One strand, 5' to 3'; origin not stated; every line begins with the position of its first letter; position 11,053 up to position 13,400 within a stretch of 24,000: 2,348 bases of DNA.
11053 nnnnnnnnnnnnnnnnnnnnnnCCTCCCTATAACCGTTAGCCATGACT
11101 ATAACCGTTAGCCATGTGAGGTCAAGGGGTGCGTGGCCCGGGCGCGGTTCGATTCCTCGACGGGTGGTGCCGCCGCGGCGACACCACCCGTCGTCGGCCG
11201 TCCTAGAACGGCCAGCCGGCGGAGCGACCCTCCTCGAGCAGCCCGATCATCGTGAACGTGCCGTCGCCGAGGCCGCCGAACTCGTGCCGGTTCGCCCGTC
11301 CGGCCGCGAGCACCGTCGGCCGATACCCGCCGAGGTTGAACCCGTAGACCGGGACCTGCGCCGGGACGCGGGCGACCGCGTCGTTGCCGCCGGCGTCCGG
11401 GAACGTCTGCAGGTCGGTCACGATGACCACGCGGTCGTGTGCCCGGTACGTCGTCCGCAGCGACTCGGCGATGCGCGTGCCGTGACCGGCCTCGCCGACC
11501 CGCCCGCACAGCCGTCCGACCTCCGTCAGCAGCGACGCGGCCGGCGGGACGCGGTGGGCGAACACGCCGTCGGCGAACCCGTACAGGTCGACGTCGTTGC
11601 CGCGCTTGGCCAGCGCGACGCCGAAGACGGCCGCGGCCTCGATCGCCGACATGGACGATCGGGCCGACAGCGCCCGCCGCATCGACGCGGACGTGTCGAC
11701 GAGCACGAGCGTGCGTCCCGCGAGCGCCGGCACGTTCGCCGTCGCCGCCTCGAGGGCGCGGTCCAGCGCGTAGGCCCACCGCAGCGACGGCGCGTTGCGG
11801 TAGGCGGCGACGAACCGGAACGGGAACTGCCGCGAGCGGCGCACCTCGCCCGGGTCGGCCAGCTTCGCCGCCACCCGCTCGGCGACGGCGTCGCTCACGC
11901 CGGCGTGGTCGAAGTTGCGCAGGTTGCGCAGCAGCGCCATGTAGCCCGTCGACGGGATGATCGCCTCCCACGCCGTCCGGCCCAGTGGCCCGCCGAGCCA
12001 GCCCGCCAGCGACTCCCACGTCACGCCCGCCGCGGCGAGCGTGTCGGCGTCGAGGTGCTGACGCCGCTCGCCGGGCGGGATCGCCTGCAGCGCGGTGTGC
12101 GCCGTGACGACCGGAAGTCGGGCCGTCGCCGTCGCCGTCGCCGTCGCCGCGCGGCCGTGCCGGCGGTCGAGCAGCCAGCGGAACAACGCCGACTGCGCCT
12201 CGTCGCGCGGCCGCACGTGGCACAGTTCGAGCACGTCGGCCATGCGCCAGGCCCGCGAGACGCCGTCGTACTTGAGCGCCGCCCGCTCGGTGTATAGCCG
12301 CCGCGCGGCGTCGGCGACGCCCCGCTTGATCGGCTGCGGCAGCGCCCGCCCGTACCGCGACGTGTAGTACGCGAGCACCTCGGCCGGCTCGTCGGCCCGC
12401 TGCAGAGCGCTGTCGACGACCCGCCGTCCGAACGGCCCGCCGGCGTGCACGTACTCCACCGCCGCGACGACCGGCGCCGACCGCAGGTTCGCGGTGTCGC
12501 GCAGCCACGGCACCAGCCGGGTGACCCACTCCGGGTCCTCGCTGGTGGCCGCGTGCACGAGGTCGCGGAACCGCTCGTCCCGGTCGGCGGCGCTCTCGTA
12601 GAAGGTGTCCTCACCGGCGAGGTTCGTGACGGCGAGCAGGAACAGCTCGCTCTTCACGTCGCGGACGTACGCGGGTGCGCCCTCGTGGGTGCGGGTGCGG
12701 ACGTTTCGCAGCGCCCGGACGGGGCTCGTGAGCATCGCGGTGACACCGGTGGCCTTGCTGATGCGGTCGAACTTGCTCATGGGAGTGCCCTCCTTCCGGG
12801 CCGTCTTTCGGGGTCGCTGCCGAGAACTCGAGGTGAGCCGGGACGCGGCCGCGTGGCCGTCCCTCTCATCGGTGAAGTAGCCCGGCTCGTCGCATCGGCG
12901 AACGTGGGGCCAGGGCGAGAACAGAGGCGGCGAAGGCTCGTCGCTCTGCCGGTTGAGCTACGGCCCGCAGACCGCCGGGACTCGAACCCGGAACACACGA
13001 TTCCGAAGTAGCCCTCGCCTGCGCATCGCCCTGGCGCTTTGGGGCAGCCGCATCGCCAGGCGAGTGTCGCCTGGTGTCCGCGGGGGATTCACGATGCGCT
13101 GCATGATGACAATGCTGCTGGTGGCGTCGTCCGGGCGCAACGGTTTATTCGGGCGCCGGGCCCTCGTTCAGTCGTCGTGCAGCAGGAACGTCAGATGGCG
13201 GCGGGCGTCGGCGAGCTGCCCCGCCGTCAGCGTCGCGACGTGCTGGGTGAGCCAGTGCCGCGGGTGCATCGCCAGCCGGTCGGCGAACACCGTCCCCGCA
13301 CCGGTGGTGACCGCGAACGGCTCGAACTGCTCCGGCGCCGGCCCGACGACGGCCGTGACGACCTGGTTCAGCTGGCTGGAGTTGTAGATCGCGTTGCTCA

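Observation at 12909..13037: Unannotated, circularly permuted tRNA-like Y RNA (YrlA-type) just upstream of a Ro60/Rsr gene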

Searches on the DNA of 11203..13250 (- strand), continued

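Call 45: search_with_rna_model(model_id=R1, sources=[window, L001, L002, L003, L004, L005, L006, L007, L008, L009, L010, L011, L012, L013, L014, L015, L016, L017, L018, L019, L020, L021, L022, L023, L024, L025, L026, L027, L028, L029, L030, L031, L032, L033, L034, L035, L036, L037, L038, L039, L040, L041, L042, L043, L044, L045, L046, L047, L048, L049, L050, L051, L052, L053, L054, L055, L056], max_evalue=1)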
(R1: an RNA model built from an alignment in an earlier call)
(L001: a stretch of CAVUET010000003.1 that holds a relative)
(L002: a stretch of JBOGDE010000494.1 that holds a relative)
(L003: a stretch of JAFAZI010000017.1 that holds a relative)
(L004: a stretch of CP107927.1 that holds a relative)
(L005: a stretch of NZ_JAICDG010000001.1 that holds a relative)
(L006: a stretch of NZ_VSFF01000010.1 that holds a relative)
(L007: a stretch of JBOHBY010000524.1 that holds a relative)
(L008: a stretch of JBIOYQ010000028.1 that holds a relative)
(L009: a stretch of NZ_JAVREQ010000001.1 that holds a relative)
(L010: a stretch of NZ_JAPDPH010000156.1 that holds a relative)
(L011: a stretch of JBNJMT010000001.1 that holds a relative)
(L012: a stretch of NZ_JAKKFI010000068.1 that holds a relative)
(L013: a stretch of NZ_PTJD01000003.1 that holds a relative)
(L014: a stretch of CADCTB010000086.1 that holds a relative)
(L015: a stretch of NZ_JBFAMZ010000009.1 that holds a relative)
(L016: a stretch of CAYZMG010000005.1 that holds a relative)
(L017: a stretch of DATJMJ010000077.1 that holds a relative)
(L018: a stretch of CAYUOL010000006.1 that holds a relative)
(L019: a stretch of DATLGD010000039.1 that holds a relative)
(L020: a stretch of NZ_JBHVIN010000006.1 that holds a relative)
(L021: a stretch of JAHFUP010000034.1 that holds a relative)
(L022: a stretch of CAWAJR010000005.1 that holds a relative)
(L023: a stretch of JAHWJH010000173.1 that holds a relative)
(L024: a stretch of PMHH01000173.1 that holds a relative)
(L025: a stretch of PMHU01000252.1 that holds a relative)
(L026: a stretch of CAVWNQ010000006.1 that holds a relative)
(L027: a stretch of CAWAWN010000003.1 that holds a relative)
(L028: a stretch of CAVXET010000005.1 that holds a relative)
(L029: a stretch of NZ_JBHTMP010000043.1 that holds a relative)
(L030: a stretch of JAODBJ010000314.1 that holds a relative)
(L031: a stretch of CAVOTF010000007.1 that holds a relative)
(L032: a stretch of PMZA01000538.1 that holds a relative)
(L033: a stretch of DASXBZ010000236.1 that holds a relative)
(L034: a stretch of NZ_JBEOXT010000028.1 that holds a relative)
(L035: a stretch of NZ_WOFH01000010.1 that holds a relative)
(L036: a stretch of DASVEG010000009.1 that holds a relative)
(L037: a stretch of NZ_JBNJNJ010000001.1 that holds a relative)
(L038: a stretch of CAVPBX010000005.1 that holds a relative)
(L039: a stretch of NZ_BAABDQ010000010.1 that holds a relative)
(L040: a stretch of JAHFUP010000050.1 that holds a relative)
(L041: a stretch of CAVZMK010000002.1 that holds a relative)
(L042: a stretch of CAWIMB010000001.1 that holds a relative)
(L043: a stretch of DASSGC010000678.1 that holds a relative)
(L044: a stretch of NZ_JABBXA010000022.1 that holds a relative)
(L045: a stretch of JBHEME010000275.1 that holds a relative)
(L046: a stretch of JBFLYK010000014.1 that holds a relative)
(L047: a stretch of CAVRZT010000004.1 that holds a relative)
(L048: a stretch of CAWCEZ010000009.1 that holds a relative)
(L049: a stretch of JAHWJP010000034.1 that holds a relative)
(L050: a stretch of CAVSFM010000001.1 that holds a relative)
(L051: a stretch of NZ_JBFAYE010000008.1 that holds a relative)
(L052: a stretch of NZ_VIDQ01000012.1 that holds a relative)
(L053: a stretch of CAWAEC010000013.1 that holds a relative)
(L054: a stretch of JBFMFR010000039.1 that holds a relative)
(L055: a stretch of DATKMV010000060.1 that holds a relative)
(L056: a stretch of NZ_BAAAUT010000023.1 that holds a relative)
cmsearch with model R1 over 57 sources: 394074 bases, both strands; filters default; matches with E-value up to 1: 232.
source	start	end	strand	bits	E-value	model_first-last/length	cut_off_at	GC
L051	2814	2984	+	148.9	6.3e-33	1-169/169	no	0.61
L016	1934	2102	+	142.9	1.7e-31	1-169/169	no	0.68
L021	2699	2868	+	140.1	7.2e-31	1-169/169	no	0.68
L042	2720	2881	+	139.8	8.7e-31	1-169/169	no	0.62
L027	2582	2749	+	139.3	1.1e-30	1-169/169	no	0.69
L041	2707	2866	+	134.3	1.7e-29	1-169/169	no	0.63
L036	2663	2823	+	134.1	1.9e-29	1-169/169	no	0.66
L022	2651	2814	+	133.7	2.4e-29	1-169/169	no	0.63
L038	2710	2871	+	132.4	4.7e-29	1-169/169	no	0.67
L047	2627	2788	+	131.6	7.2e-29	1-169/169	no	0.68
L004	2798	2970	+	131.5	7.6e-29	1-169/169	no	0.65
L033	2493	2660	+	131.3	8.7e-29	1-169/169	no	0.65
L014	2647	2816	+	130.9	1e-28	1-169/169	no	0.66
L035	2522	2690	+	130.9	1.1e-28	1-169/169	no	0.62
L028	2693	2855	+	130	1.7e-28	1-169/169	no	0.6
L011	2713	2880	+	130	1.7e-28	1-169/169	no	0.62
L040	2713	2873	+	129.4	2.4e-28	1-169/169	no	0.67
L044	2760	2928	+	129.3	2.5e-28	1-169/169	no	0.69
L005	2810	2982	+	127.8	5.7e-28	1-169/169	no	0.63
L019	2025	2194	+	127.6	6.3e-28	1-169/169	no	0.67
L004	2506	2672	+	126.9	9.3e-28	1-169/169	no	0.61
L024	2536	2706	+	126.8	9.7e-28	1-169/169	no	0.62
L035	2810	2980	+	126.7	1e-27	1-169/169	no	0.62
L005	2524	2689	+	125.7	1.8e-27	1-169/169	no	0.61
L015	2760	2926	+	125.4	2.1e-27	1-169/169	no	0.62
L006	2483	2649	+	125.3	2.2e-27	1-169/169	no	0.57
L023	1413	1564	+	124.6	3.1e-27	1-169/169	no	0.63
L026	2495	2664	+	124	4.3e-27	1-169/169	no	0.66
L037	2834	3001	+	123.8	4.8e-27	1-169/169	no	0.59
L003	961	1129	+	123.8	5e-27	1-169/169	no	0.6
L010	541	702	+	118.7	7.7e-26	1-169/169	no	0.62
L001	1371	1530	+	117.6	1.4e-25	1-169/169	no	0.66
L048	4722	4887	+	115.9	3.5e-25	1-169/169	no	0.57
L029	2426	2593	+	115.4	4.6e-25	1-169/169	no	0.6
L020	2809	2979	+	112.7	2e-24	1-169/169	no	0.7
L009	2532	2702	+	111.1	4.8e-24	1-169/169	no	0.61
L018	2406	2577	+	110.5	6.6e-24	1-169/169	no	0.72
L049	2713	2874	+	110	8.3e-24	1-169/169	no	0.64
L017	1218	1385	+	108.5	1.9e-23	1-169/169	no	0.62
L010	862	1027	+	108.2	2.3e-23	1-169/169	no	0.65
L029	2749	2917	+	107.2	3.9e-23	1-169/169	no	0.6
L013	2721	2888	+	105.4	1e-22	1-169/169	no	0.71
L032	1563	1743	+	104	2.1e-22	1-169/169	no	0.55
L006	2777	2948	+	100.7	1.3e-21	1-169/169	no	0.6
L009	2738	2908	+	99.7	2.3e-21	1-169/169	no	0.67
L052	2768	2936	+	99.2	2.9e-21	1-169/169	no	0.63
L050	2592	2764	+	95.2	2.4e-20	1-169/169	no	0.55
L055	2673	2833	+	91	2.4e-19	1-169/169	no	0.58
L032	1865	2040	+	91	2.5e-19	1-169/169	no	0.54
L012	2768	2930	+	90.6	3e-19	1-169/169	no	0.61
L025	363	539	+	88.2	1.1e-18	1-169/169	no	0.66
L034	2786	2966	+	81.5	4.2e-17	1-169/169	no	0.7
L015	2456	2628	+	79.4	1.3e-16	1-169/169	no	0.67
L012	2326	2495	+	72.4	5.5e-15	1-169/169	no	0.68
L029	2180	2354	+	66.5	1.3e-13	1-169/169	no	0.71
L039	2831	2967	+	66.1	1.7e-13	1-169/169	no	0.65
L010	388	536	+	65.6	2.2e-13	11-147/169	no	0.72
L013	2550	2705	+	65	3e-13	1-169/169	no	0.71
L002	144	254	+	53.3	1.7e-10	1-169/169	no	0.67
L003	2838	2965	+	48.3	2.5e-09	1-169/169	no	0.66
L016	1056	1174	+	46.7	6.1e-09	1-169/169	no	0.64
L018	2811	2933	+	46.2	7.7e-09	1-169/169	no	0.67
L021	1812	1930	+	45.9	9e-09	1-169/169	no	0.65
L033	2807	2932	+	45.7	1e-08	1-169/169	no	0.58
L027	892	967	+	45.7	1e-08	46-121/169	no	0.66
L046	1911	2027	+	45.5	1.2e-08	1-169/169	no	0.69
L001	1255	1370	+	44.8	1.7e-08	1-169/169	no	0.68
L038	1847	1965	+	44.3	2.1e-08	1-169/169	no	0.71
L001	2846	2959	+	44.3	2.2e-08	1-169/169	no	0.63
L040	1834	1952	+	43.8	2.8e-08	1-169/169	no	0.63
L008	2810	2977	+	43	4.4e-08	1-169/169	no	0.66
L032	2054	2154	+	41.5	1e-07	1-169/169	no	0.64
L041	1786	1944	+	40.8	1.5e-07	1-169/169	no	0.65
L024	1661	1778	+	40.6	1.6e-07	1-169/169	no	0.69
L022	1253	1313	+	40.2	2e-07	58-116/169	no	0.66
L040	85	163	+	38.4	5.4e-07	42-121/169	no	0.7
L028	1190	1295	+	38.3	5.4e-07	1-169/169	no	0.55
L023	1786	1919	+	37.9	6.8e-07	1-169/169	no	0.67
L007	1885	2030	+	37.8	7.2e-07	1-169/169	no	0.66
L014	1911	2030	+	36.7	1.3e-06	1-169/169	no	0.66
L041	2134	2245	+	36.7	1.3e-06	1-169/169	no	0.6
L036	1211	1270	+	35.4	2.7e-06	58-116/169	no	0.68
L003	1476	1566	+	35.3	2.7e-06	37-121/169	no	0.55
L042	979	1060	+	35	3.4e-06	42-121/169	no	0.65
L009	2442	2511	+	34.5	4.4e-06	12-146/169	no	0.64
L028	783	947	+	34.2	4.9e-06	1-169/169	no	0.64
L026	2731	2863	+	34.2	5.1e-06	1-169/169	no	0.62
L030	2864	2988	+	32.8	1.1e-05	1-169/169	no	0.59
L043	1036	1196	+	32.4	1.3e-05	1-169/169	no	0.66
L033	2740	2806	+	32.1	1.6e-05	13-145/169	no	0.63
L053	250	331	+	32.1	1.6e-05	42-121/169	no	0.66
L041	1670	1728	+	32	1.6e-05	58-117/169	no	0.68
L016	1601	1747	+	31.3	2.4e-05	1-169/169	no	0.65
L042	2294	2374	+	30.4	3.9e-05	38-121/169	no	0.64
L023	1260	1341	+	30.3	4.1e-05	36-121/169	no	0.67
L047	1760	1879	+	30.3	4.2e-05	1-169/169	no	0.72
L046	2593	2739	+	29.6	6.2e-05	1-169/169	no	0.65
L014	2465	2622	+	29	8.4e-05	1-169/169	no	0.67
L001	2435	2492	+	28.9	8.9e-05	58-119/169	no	0.72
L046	2860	2983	+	28.8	9.2e-05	1-169/169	no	0.69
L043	2379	2466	+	28.2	0.00013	11-147/169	no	0.59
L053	2222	2343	+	28.2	0.00013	1-169/169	no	0.63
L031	4312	4395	+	28.2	0.00013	1-169/169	no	0.55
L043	929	988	+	28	0.00014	58-117/169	no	0.75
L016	1801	1878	+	27.8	0.00016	43-121/169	no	0.64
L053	2767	2845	+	27.8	0.00016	42-121/169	no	0.63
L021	2567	2644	+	27.2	0.00023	43-121/169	no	0.67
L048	2072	2132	+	27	0.00025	58-117/169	no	0.66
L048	1103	1174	+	26.8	0.00028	58-117/169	no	0.51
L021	2303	2449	+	26.6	0.00031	1-169/169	no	0.67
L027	651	788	+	26.6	0.00031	42-121/169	no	0.67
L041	2573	2651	+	26.3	0.00037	42-121/169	no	0.63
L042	788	845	+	26.2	0.00038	58-117/169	no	0.71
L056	2749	2880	+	26.1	0.0004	1-169/169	no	0.75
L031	2039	2118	+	25.4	0.00058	58-117/169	no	0.65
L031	2273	2355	+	24.6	0.00088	38-121/169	no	0.57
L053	2498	2645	+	24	0.0013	1-169/169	no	0.67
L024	2382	2460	+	23.9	0.0013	42-121/169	no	0.63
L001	2201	2300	+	23.4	0.0018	47-121/169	no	0.67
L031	4199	4311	+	23.2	0.0019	12-146/169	no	0.54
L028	1891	1954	+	22.9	0.0022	56-121/169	no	0.67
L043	2718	2777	+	22.9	0.0023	58-116/169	no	0.72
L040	2314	2402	+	22.7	0.0025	38-121/169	no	0.66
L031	591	645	+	22.4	0.0029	58-113/169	no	0.6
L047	2264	2425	+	22.1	0.0034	1-169/169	no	0.65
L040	2481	2602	+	22.1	0.0035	26-129/169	no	0.68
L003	780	845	+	21.9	0.0038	57-121/169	no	0.62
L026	1377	1443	+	21.7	0.0044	55-121/169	no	0.63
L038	2351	2506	+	21.4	0.005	1-169/169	no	0.66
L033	1340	1406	+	21.3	0.0054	55-121/169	no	0.64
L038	2512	2700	+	20.7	0.0076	1-169/169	no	0.65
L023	1072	1223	+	20.4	0.0086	1-169/169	no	0.65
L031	213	275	+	20.4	0.0088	57-121/169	no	0.65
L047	2005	2064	+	20.3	0.0093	58-116/169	no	0.65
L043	2641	2676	+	19.9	0.012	58-94/169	no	0.72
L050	1620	1783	+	19.8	0.012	1-169/169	no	0.63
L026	615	673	+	19.4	0.015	58-116/169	no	0.66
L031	431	502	+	19.4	0.015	49-121/169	no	0.65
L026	1180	1267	+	19.3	0.016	52-121/169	no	0.7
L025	1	102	+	19.2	0.017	62-169/169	5'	0.71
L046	417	453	+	19.2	0.017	58-94/169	no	0.7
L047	2466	2554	+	18.9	0.019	42-121/169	no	0.62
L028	2519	2619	+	18.9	0.019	42-121/169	no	0.59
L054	2819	2922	+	18.7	0.021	1-169/169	no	0.54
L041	2414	2497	+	18.7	0.022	37-121/169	no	0.58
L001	1589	1708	+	18.5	0.024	11-147/169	no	0.72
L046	2438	2474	+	18.3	0.027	58-94/169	no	0.7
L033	2351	2430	+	18.2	0.029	37-121/169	no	0.65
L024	2236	2290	+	18.2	0.029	58-112/169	no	0.73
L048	1536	1725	+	18.1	0.03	1-169/169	no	0.59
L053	92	151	+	17.8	0.036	58-117/169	no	0.72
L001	2675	2770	+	17.8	0.036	58-114/169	no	0.64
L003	1622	1783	+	17.7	0.037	1-169/169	no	0.64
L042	2154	2216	+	17.7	0.038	44-121/169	no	0.67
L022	1400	1416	+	17.6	0.039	58-74/169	no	0.76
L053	739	886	+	17.6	0.04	1-169/169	no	0.66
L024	2022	2187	+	17.5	0.041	1-169/169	no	0.68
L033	1138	1229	+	17.5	0.043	49-121/169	no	0.74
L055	5661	5785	+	17.4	0.045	42-121/169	no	0.62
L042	1326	1384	+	17.4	0.045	58-112/169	no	0.68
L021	2191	2230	+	17.3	0.047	58-94/169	no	0.68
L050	5603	5638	+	17.2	0.05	58-94/169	no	0.61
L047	2161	2188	+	17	0.056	58-94/169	no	0.75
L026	2012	2066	+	16.6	0.067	58-112/169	no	0.71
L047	2084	2119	+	16.6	0.068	58-94/169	no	0.72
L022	1071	1154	+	16.5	0.073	32-122/169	no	0.65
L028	1969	1985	+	16.4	0.075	58-74/169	no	0.71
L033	567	599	+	16.3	0.08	58-94/169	no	0.7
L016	1310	1510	+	16.2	0.084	1-169/169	no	0.65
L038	2243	2279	+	16.2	0.086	58-94/169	no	0.76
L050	2061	2123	+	16.2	0.086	56-121/169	no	0.7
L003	1141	1221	+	16.1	0.089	34-121/169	no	0.62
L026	1643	1659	+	15.8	0.1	58-74/169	no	0.65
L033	1622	1638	+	15.8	0.1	58-74/169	no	0.65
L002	125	141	+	15.8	0.1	58-74/169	no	0.65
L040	2004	2205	+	15.8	0.11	1-169/169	no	0.66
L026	1794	1811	+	15.7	0.11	95-112/169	no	0.61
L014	2222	2252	+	15.5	0.12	58-94/169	no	0.74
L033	1243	1259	+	15.5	0.12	58-74/169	no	0.65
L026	1281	1297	+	15.5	0.12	58-74/169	no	0.65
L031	2371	2440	+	15.4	0.13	58-114/169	no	0.61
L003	1884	1950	+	15.3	0.14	51-121/169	no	0.69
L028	1725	1760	+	15.2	0.15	58-94/169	no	0.61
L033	1999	2057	+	15.1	0.15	58-113/169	no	0.66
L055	697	713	+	15.1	0.15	58-74/169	no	0.76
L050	605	621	+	15.1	0.15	58-74/169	no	0.71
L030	2706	2722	+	15.1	0.15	58-74/169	no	0.71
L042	2242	2258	+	15.1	0.15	58-74/169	no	0.71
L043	2350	2366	+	15.1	0.15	58-74/169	no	0.71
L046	2531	2547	+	15.1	0.15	58-74/169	no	0.71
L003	2776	2807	+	14.9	0.17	58-94/169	no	0.66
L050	943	1002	+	14.8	0.18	58-112/169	no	0.58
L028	1802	1832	+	14.8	0.18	58-94/169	no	0.71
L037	1098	1152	-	14.7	0.19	58-113/169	no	0.58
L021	7321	7337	-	14.6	0.2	58-74/169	no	0.59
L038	7443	7514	+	14.6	0.2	42-121/169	no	0.6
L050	1339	1353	+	14.5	0.21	59-73/169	no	0.73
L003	2699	2754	+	14.4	0.23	58-114/169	no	0.61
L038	2167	2183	+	13.9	0.29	58-74/169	no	0.71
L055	1850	1866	+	13.9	0.29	58-74/169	no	0.59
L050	1025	1067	+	13.8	0.31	58-94/169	no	0.6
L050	1256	1272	+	13.7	0.33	58-74/169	no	0.82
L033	354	386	+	13.6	0.33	58-94/169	no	0.7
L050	2864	2929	+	13.6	0.34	22-140/169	no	0.5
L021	2114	2149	+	13.4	0.38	58-94/169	no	0.69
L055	5600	5616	+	13.3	0.41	58-74/169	no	0.65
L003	860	876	+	13.3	0.41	58-74/169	no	0.65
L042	2092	2127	+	13.2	0.42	58-94/169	no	0.67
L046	2194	2255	+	13.1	0.44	49-121/169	no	0.68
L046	231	314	+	13.1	0.45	37-121/169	no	0.7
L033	645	661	+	13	0.47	58-74/169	no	0.65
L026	693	709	+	13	0.47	58-74/169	no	0.65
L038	415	431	+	12.7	0.56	58-74/169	no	0.65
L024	377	393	+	12.7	0.56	58-74/169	no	0.65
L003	1237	1253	+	12.7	0.56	58-74/169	no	0.65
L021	7361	7378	-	12.7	0.57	95-112/169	no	0.56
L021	462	478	+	12.6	0.58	58-74/169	no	0.59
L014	334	350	+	12.6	0.58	58-74/169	no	0.59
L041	1747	1763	+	12.6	0.58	58-74/169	no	0.59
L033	1815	1831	+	12.5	0.61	58-74/169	no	0.59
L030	2793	2833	+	12.5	0.62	58-94/169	no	0.59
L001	2036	2050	+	12.5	0.63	59-73/169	no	0.73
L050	2521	2591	+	12.4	0.65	23-140/169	no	0.55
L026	1836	1852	+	12.1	0.78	58-74/169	no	0.59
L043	1007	1023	+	12.1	0.79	58-74/169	no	0.59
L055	3582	3670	-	11.9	0.84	1-169/169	no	0.6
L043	2564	2599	+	11.8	0.92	58-94/169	no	0.64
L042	2451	2515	+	11.8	0.92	42-121/169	no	0.54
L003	602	651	+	11.8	0.92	58-94/169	no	0.72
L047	2568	2584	+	11.7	0.97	58-74/169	no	0.71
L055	1751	1835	+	11.6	1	42-121/169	no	0.6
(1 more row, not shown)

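Call 46: search_with_rna_model(model_id=R1, source=window, start=12700, end=13250, filters=off, max_evalue=10, show_alignments=3)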
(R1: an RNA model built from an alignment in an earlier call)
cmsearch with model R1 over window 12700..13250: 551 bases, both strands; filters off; matches with E-value up to 10: 12.
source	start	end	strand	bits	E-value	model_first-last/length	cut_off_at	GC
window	12889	13043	-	120.6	3.8e-29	1-169/169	no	0.69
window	12823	12888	-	12.1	0.0011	25-140/169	no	0.7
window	12824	12911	+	3.5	0.11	1-169/169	no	0.72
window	13189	13248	+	3.1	0.14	1-169/169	no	0.77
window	12718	12802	+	3.1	0.14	1-169/169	no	0.67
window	12936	12992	+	2.8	0.16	1-169/169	no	0.72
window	13095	13150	+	2.7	0.18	1-169/169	no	0.59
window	13176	13237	-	2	0.25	1-169/169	no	0.76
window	13022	13081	+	-0.9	1.2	1-169/169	no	0.73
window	13111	13168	-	-2.5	2.8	1-169/169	no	0.67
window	12700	12808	-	-4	6.5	1-169/169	no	0.66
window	13044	13082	-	-4.1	6.9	1-169/169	no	0.74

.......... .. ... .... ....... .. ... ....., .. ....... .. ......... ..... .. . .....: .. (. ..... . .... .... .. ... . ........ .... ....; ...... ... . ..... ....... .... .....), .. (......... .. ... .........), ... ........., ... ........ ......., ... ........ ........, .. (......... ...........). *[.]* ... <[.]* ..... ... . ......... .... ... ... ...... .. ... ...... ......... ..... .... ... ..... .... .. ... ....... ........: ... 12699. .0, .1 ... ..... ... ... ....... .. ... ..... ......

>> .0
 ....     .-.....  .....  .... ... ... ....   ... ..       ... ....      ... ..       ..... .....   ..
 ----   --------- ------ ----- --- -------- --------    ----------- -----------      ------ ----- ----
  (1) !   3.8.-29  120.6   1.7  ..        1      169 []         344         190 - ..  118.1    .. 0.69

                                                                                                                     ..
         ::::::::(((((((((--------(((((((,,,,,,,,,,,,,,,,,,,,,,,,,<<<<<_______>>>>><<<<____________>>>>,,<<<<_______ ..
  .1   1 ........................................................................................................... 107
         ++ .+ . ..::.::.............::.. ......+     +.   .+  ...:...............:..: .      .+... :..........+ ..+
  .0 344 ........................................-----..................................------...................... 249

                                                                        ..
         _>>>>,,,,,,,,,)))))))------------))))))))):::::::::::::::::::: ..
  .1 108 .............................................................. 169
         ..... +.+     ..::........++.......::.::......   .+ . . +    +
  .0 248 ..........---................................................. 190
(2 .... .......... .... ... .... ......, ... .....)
